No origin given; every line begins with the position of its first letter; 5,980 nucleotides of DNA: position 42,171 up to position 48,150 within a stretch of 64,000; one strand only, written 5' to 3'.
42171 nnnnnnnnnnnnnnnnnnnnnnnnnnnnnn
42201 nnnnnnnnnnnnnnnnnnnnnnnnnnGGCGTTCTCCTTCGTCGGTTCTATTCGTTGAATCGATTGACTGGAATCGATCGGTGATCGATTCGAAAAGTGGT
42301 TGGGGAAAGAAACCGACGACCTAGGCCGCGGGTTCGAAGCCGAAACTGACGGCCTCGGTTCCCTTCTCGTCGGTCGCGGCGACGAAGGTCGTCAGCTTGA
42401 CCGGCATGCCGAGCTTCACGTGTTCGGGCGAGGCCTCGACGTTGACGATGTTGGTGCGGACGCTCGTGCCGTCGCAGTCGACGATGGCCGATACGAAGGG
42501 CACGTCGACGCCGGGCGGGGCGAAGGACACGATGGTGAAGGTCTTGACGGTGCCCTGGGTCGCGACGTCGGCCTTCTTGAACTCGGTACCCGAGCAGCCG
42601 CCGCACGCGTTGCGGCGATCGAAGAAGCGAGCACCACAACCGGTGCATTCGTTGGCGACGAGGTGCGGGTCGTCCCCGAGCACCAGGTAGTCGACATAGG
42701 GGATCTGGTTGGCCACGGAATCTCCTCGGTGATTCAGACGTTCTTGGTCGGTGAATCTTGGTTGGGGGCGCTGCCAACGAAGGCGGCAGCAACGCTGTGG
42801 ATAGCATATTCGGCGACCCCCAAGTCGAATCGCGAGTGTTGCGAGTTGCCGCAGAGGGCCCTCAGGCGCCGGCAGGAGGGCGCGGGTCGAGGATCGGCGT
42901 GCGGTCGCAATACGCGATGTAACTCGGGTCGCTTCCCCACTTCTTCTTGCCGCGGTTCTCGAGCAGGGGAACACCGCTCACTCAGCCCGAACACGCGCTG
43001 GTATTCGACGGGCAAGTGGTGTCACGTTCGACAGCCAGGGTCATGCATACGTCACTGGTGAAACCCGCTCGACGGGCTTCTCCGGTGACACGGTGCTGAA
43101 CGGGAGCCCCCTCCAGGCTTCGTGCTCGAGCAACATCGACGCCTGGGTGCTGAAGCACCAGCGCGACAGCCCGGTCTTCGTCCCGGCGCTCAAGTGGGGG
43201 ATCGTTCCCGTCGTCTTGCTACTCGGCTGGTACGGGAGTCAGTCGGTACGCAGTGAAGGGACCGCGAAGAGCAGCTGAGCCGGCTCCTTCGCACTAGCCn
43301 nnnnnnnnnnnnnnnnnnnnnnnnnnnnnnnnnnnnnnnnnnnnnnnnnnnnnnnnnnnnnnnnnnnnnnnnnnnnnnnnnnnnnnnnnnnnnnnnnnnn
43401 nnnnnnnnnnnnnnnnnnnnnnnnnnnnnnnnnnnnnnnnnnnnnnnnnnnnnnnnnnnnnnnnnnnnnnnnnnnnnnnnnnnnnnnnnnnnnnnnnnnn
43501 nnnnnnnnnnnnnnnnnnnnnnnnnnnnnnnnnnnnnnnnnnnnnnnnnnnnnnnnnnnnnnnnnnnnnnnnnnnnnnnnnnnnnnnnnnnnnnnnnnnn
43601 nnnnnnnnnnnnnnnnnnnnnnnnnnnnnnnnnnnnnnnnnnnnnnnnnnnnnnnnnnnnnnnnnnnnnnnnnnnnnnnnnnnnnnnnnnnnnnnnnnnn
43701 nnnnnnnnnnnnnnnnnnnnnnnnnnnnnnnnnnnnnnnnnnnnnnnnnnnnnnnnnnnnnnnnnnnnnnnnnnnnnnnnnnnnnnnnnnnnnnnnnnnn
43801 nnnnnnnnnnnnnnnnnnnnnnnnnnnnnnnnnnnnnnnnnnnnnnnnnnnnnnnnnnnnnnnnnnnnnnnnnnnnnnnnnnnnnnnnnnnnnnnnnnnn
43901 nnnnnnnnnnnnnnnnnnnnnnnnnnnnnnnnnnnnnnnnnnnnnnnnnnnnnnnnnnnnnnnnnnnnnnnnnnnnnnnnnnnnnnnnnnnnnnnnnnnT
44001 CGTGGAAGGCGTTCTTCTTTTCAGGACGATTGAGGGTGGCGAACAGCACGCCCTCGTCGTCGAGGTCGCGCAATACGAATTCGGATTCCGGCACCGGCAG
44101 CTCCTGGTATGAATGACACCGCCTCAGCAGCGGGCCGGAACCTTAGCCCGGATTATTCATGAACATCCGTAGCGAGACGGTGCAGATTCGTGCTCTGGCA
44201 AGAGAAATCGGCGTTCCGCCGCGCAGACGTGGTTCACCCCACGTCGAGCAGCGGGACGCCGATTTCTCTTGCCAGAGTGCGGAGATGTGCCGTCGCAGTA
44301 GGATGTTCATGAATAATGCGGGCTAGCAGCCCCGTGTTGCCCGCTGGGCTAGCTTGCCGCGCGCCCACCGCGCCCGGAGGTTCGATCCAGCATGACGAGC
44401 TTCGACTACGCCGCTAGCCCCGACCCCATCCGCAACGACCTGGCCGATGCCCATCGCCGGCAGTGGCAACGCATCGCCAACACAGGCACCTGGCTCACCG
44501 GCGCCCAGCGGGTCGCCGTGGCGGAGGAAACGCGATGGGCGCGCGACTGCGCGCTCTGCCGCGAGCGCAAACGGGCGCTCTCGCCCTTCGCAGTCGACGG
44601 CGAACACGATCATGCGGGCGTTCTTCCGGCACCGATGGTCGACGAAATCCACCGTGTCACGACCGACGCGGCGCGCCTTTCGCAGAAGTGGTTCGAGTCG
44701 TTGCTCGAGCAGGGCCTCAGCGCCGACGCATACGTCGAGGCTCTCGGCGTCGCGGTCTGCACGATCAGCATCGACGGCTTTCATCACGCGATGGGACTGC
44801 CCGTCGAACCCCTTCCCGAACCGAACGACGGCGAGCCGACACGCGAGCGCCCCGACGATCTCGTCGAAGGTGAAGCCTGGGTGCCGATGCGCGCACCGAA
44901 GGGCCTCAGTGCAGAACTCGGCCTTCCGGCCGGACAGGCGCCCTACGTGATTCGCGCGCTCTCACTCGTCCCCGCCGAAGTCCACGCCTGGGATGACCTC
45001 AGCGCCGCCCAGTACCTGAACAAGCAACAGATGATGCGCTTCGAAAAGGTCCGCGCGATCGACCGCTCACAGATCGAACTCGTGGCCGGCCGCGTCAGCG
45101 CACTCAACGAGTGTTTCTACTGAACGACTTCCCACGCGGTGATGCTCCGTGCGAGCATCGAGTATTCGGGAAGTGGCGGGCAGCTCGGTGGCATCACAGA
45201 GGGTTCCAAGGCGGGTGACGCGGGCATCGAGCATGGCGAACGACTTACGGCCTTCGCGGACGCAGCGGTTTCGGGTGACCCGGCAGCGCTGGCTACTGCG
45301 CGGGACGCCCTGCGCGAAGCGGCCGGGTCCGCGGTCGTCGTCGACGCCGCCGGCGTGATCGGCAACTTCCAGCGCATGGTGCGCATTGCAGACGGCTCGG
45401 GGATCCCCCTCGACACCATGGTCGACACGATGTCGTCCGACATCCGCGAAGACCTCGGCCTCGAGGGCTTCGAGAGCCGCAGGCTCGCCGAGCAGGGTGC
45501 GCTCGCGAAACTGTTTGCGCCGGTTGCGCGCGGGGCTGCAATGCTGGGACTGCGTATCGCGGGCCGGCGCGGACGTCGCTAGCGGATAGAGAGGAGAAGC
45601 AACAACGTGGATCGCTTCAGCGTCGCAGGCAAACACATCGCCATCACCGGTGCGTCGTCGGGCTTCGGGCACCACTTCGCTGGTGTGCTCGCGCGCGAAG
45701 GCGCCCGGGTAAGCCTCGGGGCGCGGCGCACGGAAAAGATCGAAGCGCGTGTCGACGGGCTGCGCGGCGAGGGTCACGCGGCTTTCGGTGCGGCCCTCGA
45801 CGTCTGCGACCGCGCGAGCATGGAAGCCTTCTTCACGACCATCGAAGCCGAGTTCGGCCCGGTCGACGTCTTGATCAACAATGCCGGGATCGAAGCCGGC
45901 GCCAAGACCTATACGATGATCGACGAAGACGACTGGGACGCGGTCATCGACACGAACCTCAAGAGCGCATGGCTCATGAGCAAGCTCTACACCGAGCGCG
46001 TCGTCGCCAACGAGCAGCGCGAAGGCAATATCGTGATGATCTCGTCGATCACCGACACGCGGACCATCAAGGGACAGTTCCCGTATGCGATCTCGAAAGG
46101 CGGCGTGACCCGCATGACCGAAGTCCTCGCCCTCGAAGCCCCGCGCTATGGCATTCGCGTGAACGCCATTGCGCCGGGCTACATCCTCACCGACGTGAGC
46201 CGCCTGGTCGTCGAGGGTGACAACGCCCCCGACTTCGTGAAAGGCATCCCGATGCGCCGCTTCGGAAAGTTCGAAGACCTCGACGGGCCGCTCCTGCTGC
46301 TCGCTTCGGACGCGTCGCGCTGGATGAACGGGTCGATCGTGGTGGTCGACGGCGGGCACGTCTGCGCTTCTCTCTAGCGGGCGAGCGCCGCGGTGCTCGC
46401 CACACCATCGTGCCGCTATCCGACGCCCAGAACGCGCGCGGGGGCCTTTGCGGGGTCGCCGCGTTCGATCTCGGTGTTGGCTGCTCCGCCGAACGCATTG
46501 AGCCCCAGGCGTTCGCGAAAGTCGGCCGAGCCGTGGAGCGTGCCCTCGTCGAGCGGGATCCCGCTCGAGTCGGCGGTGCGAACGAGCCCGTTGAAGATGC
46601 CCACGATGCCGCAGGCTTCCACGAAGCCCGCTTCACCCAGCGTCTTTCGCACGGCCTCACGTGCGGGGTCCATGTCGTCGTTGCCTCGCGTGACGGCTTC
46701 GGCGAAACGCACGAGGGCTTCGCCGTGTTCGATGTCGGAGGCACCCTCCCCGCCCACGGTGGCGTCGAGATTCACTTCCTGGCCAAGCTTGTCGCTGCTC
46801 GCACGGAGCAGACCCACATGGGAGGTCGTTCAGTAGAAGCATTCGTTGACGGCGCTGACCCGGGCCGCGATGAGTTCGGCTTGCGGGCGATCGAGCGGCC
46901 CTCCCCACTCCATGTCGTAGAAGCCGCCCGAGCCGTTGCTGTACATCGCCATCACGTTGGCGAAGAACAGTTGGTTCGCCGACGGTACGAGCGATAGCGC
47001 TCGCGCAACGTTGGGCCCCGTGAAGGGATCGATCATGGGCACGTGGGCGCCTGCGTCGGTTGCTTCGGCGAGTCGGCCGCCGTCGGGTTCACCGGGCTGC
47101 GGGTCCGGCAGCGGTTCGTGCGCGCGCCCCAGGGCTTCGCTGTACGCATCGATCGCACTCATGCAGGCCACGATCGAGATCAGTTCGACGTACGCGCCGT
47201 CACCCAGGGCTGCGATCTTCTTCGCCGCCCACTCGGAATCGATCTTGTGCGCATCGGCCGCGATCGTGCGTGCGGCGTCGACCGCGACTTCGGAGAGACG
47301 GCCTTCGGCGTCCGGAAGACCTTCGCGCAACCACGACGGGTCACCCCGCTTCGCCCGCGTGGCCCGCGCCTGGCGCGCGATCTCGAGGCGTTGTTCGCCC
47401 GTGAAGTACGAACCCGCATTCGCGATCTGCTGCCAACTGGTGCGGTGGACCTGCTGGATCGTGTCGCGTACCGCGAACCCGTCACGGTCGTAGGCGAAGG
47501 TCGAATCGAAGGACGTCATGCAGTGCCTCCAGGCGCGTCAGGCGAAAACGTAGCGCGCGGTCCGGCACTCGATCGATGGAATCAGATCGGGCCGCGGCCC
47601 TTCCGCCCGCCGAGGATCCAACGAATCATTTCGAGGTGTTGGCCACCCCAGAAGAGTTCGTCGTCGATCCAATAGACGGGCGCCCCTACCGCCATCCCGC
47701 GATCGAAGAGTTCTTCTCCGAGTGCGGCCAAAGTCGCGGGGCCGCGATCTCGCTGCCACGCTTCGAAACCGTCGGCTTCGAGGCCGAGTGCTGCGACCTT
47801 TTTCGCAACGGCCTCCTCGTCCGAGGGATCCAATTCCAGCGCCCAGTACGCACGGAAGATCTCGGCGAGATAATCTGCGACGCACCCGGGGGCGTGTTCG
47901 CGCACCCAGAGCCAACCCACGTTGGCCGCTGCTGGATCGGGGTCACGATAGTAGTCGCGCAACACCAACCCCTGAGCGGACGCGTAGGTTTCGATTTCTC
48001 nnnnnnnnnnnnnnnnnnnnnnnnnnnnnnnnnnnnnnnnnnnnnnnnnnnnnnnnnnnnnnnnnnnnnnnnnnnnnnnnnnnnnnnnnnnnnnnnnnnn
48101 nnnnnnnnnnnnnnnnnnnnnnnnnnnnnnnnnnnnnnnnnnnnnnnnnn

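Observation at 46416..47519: Second AhpD-like Sec gene on the opposite strand; its SECIS-like stem covaries with the paralog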

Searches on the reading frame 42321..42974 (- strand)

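Call 52: search_protein_families(library=pfam, proteins=[window:42321-42974:-], max_evalue=0.00001)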
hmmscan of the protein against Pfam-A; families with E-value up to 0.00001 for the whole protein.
window:42321-42974:- (217 aa): 2 families
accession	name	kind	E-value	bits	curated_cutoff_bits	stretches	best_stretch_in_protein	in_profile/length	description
PF01796.24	OB_ChsH2_C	-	2.2e-12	47.2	27.1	1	136-195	3-63/65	ChsH2, C-terminal OB-fold domain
PF12172.15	zf-ChsH2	-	8.8e-06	25.9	23.2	1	100-132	4-36/37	ChsH2, rubredoxin-like zinc ribbon domain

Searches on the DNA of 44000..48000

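Call 46: search_rna_families(source=window, start=44000, end=48000, threshold=evalue, max_evalue=10)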
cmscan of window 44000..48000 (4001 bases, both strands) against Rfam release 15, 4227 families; matches with E-value up to 10: 5.
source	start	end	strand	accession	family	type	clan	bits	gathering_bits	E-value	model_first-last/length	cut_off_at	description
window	44176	44294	+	RF04159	MIR1437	Gene; miRNA;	-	49.5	168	1.4e-06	13-180/192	no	MIR1437 microRNA precursor family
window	46337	46413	-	RF04020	mir-4859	Gene; miRNA;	-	23.1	100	0.43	1-80/80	no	mir-4859 microRNA precursor family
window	44742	44791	-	RF01139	sR2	Gene; snRNA; snoRNA; CD-box;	-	15.1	42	5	1-57/57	no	Small nucleolar RNA sR2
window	46739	46785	-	RF02975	DUF3800-XI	Gene; sRNA;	-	14.4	37.8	7.9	1-48/48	no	DUF3800-XI RNA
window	45671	45732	+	RF02867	ncS011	Gene; sRNA;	-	13.6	48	3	1-207/207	no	Burkholderia sRNA 11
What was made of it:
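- Tried and rejected: Its only notable hit in 44000-48000 is a spurious microRNA match on an inverted repeat (call 46).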
